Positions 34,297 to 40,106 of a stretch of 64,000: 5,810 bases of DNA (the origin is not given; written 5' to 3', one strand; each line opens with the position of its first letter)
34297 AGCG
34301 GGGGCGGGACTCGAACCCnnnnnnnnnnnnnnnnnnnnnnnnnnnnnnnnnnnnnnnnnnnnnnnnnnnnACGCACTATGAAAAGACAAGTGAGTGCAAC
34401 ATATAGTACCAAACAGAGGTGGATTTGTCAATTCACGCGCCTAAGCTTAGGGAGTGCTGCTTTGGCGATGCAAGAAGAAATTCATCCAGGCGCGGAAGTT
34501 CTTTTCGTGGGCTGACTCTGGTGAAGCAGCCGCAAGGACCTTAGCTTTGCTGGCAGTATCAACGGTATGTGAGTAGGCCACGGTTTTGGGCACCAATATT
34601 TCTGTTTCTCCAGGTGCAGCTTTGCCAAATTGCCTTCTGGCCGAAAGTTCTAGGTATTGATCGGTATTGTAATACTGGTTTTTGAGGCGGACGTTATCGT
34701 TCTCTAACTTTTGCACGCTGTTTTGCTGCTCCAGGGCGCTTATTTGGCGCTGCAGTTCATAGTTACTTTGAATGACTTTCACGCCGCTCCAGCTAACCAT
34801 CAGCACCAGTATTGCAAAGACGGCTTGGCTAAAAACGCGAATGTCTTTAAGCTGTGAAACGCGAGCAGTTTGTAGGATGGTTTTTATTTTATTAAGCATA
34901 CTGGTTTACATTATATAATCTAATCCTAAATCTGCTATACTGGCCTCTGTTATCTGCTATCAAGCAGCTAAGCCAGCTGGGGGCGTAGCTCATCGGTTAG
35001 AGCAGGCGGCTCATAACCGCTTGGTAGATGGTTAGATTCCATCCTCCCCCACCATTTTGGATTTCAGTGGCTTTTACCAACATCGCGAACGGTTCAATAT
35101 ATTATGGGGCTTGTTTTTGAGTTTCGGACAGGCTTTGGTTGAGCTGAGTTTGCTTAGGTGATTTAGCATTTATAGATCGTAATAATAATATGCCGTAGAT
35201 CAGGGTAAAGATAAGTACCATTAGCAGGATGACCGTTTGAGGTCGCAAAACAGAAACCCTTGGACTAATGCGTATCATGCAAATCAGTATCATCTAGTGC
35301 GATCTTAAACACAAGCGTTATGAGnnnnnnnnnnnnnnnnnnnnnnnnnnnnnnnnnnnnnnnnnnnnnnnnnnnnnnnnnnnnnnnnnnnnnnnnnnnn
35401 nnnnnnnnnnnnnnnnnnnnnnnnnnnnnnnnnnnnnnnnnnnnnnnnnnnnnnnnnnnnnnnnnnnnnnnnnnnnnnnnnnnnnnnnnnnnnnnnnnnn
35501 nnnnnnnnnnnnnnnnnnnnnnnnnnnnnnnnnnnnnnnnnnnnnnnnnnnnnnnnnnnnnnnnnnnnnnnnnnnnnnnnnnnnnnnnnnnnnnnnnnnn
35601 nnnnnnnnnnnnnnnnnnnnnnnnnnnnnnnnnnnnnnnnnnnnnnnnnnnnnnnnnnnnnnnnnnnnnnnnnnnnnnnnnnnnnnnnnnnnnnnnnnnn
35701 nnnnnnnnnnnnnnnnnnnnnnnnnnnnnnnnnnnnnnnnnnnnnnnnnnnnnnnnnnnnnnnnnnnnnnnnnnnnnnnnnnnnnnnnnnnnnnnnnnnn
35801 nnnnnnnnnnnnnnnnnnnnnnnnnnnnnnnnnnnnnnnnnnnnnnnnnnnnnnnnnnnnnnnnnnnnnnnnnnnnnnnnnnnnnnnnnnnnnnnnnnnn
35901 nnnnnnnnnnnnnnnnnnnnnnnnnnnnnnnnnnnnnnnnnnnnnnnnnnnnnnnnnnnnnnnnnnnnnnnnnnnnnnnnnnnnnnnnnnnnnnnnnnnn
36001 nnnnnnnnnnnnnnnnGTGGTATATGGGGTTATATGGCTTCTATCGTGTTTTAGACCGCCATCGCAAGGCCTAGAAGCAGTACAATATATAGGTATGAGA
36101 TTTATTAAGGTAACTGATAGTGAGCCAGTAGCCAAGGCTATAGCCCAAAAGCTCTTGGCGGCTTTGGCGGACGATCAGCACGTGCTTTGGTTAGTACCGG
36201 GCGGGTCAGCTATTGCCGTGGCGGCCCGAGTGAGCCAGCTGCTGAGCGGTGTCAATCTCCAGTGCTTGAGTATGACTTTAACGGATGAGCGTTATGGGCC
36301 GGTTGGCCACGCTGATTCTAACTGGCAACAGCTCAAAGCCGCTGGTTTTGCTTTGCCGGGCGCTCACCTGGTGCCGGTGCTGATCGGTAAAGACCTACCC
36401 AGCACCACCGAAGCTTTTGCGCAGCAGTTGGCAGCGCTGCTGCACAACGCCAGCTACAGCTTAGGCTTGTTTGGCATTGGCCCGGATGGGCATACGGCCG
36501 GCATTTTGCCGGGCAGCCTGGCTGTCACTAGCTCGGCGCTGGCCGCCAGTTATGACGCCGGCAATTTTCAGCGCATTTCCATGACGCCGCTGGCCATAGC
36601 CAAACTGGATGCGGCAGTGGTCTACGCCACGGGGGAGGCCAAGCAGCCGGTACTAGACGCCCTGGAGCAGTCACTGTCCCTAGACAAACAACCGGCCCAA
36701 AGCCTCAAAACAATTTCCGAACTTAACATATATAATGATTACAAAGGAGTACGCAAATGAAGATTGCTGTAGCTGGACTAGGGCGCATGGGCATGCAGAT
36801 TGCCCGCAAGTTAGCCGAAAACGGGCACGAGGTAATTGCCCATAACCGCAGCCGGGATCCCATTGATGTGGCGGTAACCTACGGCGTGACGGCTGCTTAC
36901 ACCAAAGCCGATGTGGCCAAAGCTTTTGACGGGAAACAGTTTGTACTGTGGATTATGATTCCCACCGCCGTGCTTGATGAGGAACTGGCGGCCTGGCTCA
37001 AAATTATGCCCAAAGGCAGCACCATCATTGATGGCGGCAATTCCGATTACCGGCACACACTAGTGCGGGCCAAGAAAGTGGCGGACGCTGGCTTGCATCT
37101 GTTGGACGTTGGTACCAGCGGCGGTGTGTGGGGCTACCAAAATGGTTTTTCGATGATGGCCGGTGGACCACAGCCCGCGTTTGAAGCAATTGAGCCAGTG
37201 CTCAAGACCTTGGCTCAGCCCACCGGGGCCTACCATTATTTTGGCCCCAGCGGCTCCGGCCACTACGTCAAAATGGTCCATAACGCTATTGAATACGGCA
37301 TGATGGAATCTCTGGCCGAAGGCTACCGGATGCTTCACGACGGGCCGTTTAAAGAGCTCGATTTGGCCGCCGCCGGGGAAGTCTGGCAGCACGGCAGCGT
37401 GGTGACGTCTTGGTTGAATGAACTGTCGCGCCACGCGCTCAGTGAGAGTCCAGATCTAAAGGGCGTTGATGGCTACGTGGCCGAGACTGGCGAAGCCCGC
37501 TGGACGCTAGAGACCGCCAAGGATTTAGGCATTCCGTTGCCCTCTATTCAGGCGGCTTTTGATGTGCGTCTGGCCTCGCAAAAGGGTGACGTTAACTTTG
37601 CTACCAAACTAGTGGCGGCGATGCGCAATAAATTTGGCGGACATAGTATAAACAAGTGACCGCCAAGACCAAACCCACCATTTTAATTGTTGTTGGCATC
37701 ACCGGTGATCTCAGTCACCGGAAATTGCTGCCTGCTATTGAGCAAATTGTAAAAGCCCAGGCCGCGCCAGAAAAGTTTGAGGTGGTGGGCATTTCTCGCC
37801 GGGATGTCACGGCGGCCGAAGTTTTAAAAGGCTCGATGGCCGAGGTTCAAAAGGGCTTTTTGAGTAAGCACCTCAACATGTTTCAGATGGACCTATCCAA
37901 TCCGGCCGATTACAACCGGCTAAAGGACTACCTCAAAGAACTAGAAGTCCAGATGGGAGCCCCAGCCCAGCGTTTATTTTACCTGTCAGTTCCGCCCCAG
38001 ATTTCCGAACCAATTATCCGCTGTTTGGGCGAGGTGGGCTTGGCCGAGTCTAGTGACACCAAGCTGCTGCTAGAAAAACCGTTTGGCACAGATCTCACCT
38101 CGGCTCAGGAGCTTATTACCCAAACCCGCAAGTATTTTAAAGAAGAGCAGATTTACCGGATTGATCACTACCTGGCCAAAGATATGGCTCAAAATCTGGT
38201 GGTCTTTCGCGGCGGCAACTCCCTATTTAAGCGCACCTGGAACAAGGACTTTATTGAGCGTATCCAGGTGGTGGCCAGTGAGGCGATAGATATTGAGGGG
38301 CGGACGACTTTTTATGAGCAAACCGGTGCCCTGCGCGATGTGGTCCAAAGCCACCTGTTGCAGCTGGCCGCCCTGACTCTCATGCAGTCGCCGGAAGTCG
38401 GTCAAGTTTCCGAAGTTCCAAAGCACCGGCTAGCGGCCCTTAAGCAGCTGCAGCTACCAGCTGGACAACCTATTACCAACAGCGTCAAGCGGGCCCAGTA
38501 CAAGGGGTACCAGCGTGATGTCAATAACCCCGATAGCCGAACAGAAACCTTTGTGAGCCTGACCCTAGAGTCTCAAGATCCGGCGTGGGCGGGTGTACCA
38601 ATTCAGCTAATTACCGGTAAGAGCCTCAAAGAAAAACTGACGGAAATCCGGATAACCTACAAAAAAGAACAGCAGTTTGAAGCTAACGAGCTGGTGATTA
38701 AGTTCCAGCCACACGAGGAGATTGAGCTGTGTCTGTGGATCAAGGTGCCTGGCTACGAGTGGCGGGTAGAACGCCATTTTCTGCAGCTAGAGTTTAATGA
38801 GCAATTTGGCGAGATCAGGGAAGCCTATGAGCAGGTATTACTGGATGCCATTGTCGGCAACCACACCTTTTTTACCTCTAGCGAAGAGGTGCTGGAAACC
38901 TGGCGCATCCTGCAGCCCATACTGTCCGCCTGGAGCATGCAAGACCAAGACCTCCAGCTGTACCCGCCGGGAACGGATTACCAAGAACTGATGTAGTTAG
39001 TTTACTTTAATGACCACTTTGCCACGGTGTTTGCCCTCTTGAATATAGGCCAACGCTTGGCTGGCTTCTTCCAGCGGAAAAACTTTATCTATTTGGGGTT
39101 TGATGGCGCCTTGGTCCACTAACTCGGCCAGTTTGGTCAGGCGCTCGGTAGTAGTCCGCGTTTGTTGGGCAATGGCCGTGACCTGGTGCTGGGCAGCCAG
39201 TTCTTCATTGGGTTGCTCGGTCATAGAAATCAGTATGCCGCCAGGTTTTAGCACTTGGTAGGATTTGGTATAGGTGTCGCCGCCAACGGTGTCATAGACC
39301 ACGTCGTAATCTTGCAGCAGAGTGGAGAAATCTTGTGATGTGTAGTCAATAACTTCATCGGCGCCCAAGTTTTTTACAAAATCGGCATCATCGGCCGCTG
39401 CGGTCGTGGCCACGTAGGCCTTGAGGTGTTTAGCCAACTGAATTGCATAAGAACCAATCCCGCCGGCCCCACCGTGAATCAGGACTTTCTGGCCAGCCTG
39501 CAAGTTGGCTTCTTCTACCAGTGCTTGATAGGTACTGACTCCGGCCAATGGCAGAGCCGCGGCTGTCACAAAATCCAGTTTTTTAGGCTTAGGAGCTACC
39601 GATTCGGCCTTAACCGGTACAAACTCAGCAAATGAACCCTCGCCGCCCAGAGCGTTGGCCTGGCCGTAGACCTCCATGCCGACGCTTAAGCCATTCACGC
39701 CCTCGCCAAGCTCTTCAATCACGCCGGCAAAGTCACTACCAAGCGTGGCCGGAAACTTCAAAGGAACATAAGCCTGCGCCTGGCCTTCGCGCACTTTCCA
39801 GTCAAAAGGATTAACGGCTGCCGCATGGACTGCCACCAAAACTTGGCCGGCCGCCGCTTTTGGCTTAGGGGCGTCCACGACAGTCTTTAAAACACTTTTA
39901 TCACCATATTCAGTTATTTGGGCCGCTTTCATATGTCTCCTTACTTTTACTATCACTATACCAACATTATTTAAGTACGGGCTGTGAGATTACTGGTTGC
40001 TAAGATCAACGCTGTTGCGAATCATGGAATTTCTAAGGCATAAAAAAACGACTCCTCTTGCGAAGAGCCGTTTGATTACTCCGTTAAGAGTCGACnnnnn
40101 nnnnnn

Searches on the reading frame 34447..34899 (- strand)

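Call 75: search_protein_families(library=pfam, proteins=[window:34447-34899:-], max_evalue=0.000001)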
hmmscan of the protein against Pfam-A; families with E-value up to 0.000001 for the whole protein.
window:34447-34899:- (150 aa): 1 family
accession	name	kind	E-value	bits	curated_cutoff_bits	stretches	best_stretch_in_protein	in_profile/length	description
PF04977.20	DivIC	-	3.8e-10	39.9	28.9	1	28-104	1-78/80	Septum formation initiator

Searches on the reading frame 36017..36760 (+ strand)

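Call 76: search_protein_families(library=pfam, proteins=[window:36017-36760:+], max_evalue=0.000001)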
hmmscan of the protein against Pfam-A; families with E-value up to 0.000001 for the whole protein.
window:36017-36760:+ (247 aa): 1 family
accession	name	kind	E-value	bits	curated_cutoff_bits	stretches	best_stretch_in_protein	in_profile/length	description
PF01182.26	Glucosamine_iso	-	5.5e-25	89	27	1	38-231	10-217/225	Glucosamine-6-phosphate isomerases/6-phosphogluconolactonase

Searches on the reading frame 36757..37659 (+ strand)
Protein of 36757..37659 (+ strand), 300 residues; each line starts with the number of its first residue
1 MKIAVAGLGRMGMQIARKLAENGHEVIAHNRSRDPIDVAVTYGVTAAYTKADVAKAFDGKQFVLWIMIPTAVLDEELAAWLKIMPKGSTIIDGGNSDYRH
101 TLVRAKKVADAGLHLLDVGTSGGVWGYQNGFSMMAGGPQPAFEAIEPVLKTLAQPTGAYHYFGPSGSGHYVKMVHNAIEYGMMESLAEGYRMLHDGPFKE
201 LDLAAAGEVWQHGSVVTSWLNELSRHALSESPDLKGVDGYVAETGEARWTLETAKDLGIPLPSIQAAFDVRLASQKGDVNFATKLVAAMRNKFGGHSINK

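Call 59: search_protein_families(library=pfam, proteins=[window:36757-37659:+], max_evalue=0.00001)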
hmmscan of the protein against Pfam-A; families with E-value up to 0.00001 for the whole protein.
window:36757-37659:+ (300 aa): 3 families
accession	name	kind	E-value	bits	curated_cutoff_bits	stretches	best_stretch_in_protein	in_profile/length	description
PF03446.21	NAD_binding_2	-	2.1e-32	112.8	21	1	2-154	1-154/161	NAD binding domain of 6-phosphogluconate dehydrogenase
PF00393.24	6PGD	-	5.7e-20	72.3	27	1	168-280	1-119/290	6-phosphogluconate dehydrogenase, C-terminal domain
PF03807.23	F420_oxidored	-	3.9e-06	27.8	21.6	1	2-92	1-90/94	NADP oxidoreductase coenzyme F420-dependent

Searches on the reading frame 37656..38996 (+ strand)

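Call 59: search_protein_families(library=pfam, proteins=[window:37656-38996:+], max_evalue=0.00001)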
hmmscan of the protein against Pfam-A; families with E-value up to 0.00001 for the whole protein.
window:37656-38996:+ (446 aa): 2 families
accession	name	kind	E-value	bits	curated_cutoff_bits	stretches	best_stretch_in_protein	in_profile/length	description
PF02781.21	G6PD_C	-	1.2e-70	238.4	27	1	183-440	2-278/296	Glucose-6-phosphate dehydrogenase, C-terminal domain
PF00479.28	G6PD_N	-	3.7e-45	155.3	22.1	1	11-180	1-183/183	Glucose-6-phosphate dehydrogenase, NAD binding domain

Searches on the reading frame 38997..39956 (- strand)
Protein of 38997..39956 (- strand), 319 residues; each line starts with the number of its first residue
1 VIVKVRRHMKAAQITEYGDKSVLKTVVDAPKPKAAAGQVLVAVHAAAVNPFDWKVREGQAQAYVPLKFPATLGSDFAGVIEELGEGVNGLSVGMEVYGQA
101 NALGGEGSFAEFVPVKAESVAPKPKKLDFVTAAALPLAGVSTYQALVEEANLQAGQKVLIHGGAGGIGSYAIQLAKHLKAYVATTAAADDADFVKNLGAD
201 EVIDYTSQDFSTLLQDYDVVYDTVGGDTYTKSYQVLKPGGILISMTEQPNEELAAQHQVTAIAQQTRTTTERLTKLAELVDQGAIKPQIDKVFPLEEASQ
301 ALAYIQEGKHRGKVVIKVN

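Call 59: search_protein_families(library=pfam, proteins=[window:38997-39956:-], max_evalue=0.00001)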
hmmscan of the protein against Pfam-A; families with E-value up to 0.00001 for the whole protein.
window:38997-39956:- (319 aa): 3 families
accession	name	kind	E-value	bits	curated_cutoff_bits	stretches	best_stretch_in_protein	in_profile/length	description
PF13602.12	ADH_zinc_N_2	-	5.9e-32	111.8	27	1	197-316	1-134/134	Zinc-binding dehydrogenase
PF08240.17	ADH_N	-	1.3e-18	67.6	23.5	1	36-125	2-104/104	Alcohol dehydrogenase GroES-like domain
PF00107.32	ADH_zinc_N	-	3.7e-15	56.5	31.8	1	166-244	1-87/129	Zinc-binding dehydrogenase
